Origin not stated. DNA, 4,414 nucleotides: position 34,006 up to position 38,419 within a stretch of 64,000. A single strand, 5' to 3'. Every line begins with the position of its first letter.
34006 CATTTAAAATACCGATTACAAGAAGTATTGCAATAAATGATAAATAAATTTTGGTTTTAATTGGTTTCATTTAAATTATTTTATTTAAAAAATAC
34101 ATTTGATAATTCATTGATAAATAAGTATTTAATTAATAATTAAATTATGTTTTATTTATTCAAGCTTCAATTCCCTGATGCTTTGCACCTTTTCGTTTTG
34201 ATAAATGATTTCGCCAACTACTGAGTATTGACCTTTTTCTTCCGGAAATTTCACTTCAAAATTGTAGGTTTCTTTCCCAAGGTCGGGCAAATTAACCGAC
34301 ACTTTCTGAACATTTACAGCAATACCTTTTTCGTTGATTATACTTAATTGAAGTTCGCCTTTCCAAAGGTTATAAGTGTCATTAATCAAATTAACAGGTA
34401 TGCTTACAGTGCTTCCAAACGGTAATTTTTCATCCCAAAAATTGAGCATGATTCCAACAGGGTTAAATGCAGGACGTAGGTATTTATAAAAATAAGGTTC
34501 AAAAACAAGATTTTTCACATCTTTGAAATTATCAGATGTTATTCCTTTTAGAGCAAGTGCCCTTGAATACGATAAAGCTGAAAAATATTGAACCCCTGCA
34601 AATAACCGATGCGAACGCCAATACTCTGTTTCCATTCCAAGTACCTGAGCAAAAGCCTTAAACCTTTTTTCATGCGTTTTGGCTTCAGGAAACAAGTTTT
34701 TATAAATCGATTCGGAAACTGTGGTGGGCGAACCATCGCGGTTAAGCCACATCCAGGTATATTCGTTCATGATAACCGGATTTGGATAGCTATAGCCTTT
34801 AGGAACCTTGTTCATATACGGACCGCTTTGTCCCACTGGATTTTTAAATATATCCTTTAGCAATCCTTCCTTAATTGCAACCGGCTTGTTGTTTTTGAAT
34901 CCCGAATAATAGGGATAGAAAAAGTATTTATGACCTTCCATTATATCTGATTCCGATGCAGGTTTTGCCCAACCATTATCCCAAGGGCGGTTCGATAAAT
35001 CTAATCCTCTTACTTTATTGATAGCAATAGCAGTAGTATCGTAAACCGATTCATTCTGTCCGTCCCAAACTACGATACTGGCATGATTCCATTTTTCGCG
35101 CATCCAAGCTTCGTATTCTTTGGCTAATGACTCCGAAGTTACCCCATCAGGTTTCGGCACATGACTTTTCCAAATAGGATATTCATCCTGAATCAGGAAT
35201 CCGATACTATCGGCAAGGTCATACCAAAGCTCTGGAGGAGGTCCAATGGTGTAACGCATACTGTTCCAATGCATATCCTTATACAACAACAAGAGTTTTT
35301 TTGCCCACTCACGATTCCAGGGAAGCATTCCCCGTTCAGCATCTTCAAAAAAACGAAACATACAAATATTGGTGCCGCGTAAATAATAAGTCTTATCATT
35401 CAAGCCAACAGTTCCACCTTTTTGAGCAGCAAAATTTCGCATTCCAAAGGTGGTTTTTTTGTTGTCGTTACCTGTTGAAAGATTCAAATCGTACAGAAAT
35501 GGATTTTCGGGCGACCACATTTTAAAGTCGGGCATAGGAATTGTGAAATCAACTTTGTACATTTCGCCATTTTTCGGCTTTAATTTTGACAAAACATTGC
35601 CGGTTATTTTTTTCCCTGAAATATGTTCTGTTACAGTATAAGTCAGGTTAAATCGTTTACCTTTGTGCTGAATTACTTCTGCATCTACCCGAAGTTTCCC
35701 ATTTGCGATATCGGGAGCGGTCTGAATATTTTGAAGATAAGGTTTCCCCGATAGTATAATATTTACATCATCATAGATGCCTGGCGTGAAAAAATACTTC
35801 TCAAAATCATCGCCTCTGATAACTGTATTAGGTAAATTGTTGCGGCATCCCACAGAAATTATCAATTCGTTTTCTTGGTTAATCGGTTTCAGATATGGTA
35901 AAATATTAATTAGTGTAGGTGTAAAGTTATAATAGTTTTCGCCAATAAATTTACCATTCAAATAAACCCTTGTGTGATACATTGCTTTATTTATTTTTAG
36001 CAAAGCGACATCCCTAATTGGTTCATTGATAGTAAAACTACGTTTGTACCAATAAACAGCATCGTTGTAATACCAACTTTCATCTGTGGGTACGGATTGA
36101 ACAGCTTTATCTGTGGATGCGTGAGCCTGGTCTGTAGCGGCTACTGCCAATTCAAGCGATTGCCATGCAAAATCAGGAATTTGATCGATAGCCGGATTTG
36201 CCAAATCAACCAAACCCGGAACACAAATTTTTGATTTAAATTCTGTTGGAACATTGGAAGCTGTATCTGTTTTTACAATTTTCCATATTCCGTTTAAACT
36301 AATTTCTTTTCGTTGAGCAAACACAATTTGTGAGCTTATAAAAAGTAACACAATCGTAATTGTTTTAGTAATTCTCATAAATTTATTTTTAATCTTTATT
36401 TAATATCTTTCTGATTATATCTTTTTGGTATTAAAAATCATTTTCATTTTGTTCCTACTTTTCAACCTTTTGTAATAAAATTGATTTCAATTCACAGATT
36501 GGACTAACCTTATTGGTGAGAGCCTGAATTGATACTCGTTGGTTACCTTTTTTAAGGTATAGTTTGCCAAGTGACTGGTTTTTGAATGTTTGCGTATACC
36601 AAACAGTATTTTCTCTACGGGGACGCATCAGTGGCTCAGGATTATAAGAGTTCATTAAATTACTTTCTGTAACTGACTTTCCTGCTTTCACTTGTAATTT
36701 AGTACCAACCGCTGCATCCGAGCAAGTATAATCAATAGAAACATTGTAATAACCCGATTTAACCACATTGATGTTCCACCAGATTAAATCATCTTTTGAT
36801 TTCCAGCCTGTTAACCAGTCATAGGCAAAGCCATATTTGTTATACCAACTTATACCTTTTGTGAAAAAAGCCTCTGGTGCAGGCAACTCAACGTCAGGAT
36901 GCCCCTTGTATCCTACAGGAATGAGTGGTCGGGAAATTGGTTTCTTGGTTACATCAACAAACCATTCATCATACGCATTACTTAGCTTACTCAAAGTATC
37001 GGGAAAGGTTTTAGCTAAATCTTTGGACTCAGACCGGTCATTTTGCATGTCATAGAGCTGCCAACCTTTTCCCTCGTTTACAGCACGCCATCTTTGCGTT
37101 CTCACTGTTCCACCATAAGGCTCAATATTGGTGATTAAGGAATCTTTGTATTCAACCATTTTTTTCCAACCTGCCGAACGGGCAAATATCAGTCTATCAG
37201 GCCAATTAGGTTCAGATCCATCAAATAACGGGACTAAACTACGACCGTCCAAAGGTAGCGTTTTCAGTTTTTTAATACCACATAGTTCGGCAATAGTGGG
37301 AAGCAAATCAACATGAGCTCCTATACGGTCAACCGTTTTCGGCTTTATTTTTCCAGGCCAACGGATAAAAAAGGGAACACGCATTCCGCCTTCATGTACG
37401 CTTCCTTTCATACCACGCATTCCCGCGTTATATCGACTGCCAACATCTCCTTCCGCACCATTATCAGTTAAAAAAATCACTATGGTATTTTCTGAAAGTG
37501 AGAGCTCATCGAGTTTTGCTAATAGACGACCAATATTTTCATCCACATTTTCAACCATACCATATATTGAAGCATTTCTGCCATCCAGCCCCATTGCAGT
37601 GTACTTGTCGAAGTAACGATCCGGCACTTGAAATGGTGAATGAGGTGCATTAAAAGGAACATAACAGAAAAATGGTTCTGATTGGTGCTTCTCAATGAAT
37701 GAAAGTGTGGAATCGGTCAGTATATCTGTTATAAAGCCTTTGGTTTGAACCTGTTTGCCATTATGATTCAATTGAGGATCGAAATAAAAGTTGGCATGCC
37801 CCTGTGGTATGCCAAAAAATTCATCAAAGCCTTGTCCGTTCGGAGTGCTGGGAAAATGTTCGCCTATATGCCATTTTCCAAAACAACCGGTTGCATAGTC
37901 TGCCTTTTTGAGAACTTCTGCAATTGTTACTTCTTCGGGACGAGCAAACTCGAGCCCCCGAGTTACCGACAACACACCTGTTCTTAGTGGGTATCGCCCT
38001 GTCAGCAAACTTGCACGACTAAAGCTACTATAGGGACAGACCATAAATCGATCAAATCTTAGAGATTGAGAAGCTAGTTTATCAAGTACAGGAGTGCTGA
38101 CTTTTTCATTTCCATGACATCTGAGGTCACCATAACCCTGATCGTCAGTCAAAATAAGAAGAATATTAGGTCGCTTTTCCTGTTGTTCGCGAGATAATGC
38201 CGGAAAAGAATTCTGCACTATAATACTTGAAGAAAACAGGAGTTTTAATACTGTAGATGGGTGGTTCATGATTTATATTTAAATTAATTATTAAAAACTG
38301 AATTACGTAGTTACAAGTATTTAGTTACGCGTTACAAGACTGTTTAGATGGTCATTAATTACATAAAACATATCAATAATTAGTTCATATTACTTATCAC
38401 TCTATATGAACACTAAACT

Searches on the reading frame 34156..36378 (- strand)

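Call 17: search_protein_families(library=pfam, proteins=[window:34156-36378:-], max_evalue=0.001)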
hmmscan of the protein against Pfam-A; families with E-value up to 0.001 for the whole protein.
window:34156-36378:- (740 aa): 4 families
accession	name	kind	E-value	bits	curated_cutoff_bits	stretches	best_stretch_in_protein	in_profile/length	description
PF00703.27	Glyco_hydro_2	-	3.5e-10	41.1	23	1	214-314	2-109/109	Glycosyl hydrolases family 2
PF02836.23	Glyco_hydro_2_C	-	2.5e-07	30.6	21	1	322-465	6-157/302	Glycosyl hydrolases family 2, TIM barrel domain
PF02837.24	Glyco_hydro_2_N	-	3.5e-06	27.5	28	1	27-208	3-166/169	Glycosyl hydrolases family 2, sugar binding domain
PF22666.2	Glyco_hydro_2_N2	-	6.6e-05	23.5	27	1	103-176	44-117/167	Glycosyl hydrolase 2 galactose-binding domain-like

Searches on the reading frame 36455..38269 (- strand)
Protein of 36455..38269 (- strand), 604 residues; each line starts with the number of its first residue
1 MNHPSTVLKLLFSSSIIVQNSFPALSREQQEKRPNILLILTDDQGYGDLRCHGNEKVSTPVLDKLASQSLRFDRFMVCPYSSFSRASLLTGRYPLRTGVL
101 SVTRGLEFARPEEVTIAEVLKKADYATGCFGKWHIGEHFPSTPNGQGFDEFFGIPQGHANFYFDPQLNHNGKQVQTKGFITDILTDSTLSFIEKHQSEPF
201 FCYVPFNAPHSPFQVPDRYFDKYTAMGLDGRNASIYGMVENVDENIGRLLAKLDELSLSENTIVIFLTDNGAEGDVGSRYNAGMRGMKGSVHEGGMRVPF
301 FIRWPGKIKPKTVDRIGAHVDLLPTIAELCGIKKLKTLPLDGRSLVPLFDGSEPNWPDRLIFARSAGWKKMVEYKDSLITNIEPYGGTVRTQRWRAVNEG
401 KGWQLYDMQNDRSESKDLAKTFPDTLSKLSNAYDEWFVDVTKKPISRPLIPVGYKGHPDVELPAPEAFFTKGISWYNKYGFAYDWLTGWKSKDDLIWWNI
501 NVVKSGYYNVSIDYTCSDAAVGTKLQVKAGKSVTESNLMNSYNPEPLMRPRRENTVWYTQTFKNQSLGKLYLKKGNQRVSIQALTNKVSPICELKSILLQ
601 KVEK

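Call 17: search_protein_families(library=pfam, proteins=[window:36455-38269:-], max_evalue=0.001)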
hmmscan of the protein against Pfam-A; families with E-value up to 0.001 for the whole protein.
window:36455-38269:- (604 aa): 3 families
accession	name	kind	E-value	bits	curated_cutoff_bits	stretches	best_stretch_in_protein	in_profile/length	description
PF00884.28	Sulfatase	-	9.1e-62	209.5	25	1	34-332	1-301/301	Sulfatase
PF16347.10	SGSH_C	-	1.5e-11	45.1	29.3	1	290-419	10-132/154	N-sulphoglucosamine sulphohydrolase, C-terminal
PF01663.27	Phosphodiest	-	1.9e-07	31.5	23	0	235-272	184-221/342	Type I phosphodiesterase / nucleotide pyrophosphatase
